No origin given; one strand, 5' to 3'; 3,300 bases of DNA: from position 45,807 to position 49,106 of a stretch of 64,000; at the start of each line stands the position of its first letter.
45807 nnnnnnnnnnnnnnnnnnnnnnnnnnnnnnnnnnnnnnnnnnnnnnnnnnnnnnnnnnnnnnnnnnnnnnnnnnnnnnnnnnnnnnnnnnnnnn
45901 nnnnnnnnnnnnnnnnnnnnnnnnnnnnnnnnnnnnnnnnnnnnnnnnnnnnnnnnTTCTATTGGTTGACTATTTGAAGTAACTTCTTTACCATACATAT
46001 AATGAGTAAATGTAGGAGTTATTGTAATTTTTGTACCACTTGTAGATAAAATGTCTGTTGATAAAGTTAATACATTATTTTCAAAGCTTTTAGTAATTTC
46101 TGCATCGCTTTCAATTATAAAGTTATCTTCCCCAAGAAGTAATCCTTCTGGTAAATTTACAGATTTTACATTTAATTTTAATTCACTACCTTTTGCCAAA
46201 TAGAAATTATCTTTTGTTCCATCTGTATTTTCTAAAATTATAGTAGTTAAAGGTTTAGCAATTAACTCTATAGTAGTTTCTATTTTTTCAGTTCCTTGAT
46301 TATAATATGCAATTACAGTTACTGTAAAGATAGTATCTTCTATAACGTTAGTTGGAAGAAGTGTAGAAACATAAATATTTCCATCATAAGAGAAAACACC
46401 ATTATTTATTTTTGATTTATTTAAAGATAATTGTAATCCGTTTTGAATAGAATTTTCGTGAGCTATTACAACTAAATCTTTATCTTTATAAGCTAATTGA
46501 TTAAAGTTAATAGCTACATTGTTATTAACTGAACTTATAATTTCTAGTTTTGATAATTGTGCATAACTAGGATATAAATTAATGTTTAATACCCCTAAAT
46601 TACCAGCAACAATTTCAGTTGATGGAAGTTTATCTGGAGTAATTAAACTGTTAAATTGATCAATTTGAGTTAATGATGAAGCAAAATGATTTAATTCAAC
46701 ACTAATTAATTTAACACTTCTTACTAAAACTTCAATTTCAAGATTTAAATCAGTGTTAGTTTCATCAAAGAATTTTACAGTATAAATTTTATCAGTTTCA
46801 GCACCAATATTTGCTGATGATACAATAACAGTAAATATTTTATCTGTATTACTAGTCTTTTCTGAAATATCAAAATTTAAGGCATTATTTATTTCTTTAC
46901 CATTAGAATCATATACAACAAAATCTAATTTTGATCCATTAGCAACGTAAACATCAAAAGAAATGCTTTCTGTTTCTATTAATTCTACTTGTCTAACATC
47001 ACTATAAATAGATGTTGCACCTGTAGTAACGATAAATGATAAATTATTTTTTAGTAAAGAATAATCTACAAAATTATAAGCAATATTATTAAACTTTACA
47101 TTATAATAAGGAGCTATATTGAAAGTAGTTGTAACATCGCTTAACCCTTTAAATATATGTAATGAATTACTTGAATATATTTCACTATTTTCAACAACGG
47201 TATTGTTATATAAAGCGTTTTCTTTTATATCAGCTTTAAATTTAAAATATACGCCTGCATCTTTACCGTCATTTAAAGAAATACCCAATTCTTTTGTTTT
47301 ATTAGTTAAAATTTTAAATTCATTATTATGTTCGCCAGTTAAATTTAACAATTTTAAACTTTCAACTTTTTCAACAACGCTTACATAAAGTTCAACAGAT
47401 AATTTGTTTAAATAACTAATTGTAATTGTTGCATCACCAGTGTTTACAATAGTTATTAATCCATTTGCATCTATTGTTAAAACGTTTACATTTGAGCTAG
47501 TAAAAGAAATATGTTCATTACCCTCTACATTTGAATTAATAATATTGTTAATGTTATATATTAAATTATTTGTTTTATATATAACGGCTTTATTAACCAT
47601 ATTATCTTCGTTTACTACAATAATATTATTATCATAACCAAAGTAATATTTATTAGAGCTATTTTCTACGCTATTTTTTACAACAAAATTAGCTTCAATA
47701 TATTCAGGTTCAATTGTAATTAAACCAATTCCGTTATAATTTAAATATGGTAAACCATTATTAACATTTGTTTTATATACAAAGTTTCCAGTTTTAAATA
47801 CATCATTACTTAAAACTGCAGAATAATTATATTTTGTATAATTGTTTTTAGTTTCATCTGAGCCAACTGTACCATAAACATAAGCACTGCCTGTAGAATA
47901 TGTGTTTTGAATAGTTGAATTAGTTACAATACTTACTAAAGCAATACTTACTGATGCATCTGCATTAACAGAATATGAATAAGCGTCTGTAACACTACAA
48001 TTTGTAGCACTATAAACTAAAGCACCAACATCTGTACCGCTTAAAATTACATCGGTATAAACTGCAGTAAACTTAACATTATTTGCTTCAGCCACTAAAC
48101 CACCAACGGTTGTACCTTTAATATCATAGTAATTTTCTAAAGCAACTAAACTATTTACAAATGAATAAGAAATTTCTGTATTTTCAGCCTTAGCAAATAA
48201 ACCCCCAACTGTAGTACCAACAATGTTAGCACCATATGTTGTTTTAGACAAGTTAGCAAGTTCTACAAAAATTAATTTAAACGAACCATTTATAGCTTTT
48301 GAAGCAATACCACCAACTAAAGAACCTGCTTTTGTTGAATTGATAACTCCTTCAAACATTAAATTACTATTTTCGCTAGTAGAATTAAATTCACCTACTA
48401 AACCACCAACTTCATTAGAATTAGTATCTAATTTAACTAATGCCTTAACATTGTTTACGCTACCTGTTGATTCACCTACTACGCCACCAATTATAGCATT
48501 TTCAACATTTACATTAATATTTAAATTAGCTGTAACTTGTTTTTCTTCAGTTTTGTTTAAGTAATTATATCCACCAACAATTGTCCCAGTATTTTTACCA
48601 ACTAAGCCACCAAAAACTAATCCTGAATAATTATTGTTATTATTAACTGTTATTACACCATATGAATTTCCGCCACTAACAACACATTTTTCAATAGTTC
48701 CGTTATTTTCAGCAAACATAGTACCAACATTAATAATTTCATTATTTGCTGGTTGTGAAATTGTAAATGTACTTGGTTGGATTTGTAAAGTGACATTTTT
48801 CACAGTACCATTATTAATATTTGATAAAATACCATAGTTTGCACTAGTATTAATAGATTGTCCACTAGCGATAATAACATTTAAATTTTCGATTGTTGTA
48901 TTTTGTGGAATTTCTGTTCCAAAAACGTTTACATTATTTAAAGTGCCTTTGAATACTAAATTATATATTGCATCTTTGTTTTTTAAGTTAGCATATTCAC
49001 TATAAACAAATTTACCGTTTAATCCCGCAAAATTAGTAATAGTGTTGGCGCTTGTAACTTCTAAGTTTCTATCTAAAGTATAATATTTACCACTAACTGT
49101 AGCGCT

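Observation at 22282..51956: Operon of two paralogous giant lipoproteins (6344 aa and 3487 aa) filling 46% of the window, immediately upstream of rpoB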

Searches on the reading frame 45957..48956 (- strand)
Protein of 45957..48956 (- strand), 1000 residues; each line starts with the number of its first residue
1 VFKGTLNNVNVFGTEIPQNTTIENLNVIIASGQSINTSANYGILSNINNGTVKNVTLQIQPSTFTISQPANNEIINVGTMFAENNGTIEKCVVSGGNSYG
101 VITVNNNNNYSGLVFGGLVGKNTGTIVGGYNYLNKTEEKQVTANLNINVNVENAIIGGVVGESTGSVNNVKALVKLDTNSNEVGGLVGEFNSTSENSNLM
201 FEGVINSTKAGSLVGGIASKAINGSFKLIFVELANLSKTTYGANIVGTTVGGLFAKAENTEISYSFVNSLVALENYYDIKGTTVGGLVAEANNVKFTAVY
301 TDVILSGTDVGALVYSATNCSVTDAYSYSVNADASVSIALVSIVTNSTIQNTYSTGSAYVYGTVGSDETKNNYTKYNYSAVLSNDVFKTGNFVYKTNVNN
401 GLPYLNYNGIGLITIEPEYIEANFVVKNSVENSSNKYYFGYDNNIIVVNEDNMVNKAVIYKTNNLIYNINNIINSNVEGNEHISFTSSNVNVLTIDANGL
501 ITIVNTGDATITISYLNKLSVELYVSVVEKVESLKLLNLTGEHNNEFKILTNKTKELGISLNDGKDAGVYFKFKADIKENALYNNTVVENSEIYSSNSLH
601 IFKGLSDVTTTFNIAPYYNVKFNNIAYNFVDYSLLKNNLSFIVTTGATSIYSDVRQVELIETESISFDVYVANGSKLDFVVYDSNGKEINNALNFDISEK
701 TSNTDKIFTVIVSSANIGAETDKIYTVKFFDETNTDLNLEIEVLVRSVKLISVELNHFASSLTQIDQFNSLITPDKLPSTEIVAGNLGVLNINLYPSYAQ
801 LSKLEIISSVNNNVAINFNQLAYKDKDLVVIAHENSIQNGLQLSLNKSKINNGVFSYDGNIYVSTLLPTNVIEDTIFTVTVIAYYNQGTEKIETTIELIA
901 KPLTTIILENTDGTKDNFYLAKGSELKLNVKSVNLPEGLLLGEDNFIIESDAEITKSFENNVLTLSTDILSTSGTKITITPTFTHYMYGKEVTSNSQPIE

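Call 20: search_protein_families(library=pfam, proteins=[window:45957-48956:-], max_evalue=10)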
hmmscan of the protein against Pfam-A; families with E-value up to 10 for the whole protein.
window:45957-48956:- (1000 aa): 2 families
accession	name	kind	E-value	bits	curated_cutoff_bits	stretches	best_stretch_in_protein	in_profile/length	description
PF02368.24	Big_2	-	0.012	16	22.8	1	479-512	32-65/79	Bacterial Ig-like domain (group 2)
PF22359.2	Big-like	-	0.015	16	27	1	483-514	3-34/48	Bacterial Ig-like domain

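Call 62: search_protein_families(library=ncbifam, proteins=[window:45957-48956:-], max_evalue=1)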
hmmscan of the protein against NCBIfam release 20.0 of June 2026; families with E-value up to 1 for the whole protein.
window:45957-48956:- (1000 aa): 0 families
